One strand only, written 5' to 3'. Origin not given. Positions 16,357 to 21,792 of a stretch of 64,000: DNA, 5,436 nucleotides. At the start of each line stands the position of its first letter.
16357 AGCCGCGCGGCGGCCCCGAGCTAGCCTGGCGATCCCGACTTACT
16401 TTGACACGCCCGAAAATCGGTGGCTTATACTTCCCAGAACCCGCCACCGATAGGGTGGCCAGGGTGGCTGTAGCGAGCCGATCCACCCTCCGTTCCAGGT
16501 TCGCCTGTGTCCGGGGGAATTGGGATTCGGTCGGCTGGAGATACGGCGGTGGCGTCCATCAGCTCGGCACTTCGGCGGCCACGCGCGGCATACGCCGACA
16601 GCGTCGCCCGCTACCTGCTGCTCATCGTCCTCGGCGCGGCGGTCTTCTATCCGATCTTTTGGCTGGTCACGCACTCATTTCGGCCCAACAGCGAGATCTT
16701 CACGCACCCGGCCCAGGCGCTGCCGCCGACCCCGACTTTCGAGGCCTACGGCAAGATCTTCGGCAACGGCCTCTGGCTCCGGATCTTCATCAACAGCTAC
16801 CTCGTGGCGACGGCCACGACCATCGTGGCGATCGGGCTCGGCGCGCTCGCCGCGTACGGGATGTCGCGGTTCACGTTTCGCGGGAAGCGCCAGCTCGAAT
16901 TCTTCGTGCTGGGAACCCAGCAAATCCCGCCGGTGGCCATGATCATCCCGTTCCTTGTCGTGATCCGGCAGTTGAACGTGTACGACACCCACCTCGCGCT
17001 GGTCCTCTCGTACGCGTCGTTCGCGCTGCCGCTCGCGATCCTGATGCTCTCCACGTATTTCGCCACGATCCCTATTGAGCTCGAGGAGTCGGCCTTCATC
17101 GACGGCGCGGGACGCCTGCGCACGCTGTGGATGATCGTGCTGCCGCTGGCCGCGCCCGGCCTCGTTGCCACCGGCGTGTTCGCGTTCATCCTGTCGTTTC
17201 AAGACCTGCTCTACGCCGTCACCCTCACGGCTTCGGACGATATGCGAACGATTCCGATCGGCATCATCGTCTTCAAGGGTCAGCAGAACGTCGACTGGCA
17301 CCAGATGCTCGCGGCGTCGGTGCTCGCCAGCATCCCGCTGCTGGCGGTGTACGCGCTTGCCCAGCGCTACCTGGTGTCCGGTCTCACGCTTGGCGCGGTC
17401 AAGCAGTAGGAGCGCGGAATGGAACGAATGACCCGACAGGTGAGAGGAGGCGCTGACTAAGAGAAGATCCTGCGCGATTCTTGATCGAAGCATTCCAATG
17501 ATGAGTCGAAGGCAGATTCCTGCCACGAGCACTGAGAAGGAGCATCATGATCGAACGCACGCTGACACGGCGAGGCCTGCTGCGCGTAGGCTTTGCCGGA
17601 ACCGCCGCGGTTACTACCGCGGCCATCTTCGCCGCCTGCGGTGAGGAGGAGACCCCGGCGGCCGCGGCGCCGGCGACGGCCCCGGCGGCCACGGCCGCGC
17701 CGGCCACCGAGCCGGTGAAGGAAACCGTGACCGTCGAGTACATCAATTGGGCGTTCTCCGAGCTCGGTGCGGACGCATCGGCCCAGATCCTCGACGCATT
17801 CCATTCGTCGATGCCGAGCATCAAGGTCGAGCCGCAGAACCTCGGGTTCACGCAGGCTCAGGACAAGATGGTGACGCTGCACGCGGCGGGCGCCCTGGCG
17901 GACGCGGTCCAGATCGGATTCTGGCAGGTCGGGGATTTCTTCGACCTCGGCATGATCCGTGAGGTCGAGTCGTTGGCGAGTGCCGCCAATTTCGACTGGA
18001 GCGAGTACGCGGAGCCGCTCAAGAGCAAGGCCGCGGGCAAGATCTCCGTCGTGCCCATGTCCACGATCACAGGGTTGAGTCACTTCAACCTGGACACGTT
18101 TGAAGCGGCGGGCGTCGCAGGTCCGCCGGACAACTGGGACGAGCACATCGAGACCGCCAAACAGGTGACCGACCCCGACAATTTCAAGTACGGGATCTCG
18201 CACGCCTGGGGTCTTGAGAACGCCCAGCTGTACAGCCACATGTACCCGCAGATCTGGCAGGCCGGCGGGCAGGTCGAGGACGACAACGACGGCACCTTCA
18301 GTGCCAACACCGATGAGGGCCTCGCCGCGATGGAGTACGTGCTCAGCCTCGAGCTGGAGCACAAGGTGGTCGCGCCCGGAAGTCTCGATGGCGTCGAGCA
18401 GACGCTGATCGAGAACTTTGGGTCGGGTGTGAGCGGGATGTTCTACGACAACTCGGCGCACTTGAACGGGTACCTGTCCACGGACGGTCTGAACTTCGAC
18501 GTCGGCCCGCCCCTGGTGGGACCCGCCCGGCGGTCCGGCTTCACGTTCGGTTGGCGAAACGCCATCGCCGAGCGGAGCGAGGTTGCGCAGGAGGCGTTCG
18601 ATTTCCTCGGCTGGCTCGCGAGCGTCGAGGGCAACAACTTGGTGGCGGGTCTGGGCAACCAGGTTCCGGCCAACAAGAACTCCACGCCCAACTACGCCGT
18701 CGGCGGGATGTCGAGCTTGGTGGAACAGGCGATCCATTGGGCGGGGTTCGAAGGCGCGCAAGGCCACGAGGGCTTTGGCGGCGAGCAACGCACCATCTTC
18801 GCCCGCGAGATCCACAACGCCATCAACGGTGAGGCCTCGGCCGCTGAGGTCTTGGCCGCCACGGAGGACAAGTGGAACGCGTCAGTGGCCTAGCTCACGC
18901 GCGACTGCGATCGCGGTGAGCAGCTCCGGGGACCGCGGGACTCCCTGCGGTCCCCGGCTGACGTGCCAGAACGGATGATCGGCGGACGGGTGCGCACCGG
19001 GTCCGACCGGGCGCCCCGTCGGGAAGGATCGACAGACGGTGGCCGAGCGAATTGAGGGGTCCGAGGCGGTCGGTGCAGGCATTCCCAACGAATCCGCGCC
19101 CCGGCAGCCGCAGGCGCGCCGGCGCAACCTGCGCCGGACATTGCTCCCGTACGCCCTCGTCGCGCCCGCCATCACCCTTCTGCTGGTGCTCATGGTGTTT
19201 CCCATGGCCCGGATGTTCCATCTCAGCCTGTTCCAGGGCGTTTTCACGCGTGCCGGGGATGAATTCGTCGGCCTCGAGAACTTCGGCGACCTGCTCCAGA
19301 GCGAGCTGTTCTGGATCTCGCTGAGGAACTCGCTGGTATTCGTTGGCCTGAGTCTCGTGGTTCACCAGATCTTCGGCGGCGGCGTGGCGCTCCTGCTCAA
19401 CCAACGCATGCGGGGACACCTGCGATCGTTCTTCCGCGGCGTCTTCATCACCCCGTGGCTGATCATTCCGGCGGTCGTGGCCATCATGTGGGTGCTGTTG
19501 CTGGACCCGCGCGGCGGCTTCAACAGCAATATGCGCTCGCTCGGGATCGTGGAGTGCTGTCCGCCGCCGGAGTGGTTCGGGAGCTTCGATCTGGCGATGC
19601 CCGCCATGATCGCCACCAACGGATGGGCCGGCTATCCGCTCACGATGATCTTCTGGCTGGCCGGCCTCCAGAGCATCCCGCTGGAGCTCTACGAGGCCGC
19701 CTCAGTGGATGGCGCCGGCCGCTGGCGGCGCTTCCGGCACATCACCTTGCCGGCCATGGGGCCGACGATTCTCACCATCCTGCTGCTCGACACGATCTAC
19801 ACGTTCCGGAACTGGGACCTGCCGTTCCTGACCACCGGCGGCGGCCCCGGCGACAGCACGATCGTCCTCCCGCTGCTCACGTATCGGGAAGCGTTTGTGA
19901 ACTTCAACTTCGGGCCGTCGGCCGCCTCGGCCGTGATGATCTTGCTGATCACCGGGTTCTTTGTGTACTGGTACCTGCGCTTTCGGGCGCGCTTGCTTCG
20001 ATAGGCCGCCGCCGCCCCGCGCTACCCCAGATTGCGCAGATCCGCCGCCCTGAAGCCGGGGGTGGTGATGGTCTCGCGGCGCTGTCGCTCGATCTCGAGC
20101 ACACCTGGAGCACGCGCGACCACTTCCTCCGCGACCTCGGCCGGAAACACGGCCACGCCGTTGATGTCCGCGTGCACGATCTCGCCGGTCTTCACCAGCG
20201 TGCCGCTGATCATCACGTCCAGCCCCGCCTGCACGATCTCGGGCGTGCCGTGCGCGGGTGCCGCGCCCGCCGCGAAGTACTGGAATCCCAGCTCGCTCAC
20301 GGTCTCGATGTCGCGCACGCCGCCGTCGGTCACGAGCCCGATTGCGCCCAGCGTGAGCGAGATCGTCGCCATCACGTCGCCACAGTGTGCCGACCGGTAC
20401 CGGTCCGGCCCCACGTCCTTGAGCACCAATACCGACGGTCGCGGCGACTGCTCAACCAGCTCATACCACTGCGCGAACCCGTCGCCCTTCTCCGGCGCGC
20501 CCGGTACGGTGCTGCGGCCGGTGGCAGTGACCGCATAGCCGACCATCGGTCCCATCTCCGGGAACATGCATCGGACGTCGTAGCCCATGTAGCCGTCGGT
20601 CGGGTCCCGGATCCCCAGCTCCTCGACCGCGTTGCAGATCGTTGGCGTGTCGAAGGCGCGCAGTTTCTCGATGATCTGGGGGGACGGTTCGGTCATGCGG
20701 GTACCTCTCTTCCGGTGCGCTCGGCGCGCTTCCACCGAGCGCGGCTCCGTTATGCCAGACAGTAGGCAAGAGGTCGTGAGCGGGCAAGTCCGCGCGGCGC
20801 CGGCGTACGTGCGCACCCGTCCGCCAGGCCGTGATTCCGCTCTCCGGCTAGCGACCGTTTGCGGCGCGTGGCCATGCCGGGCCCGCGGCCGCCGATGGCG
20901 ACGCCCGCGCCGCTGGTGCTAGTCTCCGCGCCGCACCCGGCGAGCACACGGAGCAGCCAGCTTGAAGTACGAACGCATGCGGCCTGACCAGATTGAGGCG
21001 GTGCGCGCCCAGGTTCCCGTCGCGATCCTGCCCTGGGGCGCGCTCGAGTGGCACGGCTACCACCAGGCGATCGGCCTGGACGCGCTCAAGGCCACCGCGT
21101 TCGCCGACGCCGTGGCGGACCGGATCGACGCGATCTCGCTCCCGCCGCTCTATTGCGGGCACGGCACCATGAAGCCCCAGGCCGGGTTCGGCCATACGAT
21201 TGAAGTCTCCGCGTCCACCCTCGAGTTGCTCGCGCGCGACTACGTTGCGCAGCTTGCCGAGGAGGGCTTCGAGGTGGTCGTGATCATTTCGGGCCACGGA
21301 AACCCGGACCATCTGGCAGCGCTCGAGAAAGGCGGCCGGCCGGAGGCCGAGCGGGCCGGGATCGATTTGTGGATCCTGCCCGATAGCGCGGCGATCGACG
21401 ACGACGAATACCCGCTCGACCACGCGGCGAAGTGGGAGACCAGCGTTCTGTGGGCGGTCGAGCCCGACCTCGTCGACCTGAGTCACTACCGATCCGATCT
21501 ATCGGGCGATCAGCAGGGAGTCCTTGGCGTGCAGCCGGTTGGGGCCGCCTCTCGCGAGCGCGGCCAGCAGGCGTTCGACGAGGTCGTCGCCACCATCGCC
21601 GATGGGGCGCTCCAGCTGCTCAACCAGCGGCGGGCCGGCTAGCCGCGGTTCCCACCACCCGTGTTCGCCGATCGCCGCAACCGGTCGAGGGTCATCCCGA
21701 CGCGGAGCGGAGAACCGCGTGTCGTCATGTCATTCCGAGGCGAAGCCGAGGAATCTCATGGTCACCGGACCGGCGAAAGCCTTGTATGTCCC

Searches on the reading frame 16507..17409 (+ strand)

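Call 52: search_protein_families(library=pfam, max_evalue=0.0001, proteins=[window:16507-17409:+])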
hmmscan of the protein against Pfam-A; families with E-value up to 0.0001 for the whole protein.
window:16507-17409:+ (300 aa): 1 family
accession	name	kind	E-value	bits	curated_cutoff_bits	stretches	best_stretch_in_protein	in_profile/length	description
PF00528.27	BPD_transp_1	-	2.3e-16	60.5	26.4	1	108-292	1-181/184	Binding-protein-dependent transport system inner membrane component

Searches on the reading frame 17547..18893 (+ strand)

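Call 52: search_protein_families(library=pfam, max_evalue=0.0001, proteins=[window:17547-18893:+])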
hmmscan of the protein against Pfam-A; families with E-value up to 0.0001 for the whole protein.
window:17547-18893:+ (448 aa): 2 families
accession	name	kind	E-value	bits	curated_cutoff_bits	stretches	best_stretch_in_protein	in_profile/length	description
PF01547.30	SBP_bac_1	-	2.2e-15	57.9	26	1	80-362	12-305/307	Bacterial extracellular solute-binding protein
PF13416.11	SBP_bac_8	-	3.5e-13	50.4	27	1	81-380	2-266/279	Bacterial extracellular solute-binding protein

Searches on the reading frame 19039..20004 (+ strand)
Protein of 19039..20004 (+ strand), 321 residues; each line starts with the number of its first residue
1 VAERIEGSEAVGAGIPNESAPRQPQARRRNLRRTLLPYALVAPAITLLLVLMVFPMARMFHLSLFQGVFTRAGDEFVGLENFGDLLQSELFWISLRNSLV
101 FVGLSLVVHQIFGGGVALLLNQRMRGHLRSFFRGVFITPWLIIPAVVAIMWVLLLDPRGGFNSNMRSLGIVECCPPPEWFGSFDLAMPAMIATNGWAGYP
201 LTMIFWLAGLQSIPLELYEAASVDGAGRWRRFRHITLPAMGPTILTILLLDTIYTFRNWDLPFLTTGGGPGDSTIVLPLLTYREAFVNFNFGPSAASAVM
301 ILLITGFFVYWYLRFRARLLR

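Call 52: search_protein_families(library=pfam, max_evalue=0.0001, proteins=[window:19039-20004:+])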
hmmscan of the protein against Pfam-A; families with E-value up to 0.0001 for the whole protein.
window:19039-20004:+ (321 aa): 1 family
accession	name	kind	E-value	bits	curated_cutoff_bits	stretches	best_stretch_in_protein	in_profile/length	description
PF00528.27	BPD_transp_1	-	2.1e-19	70.4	26.4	1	115-318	3-181/184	Binding-protein-dependent transport system inner membrane component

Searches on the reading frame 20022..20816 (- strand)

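Call 52: search_protein_families(library=pfam, max_evalue=0.0001, proteins=[window:20022-20816:-])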
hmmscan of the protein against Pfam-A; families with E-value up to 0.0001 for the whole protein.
window:20022-20816:- (264 aa): 1 family
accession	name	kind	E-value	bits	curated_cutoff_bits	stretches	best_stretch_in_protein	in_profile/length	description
PF03737.21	RraA-like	-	2.6e-22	80.1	24.5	1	57-223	1-152/152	Aldolase/RraA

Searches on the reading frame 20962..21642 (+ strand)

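Call 52: search_protein_families(library=pfam, max_evalue=0.0001, proteins=[window:20962-21642:+])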
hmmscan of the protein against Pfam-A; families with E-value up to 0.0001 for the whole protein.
window:20962-21642:+ (226 aa): 1 family
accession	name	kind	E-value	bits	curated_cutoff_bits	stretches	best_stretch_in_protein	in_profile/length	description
PF02633.19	Creatininase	-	1.2e-36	126.8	31.3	1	5-213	2-235/238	Creatinine amidohydrolase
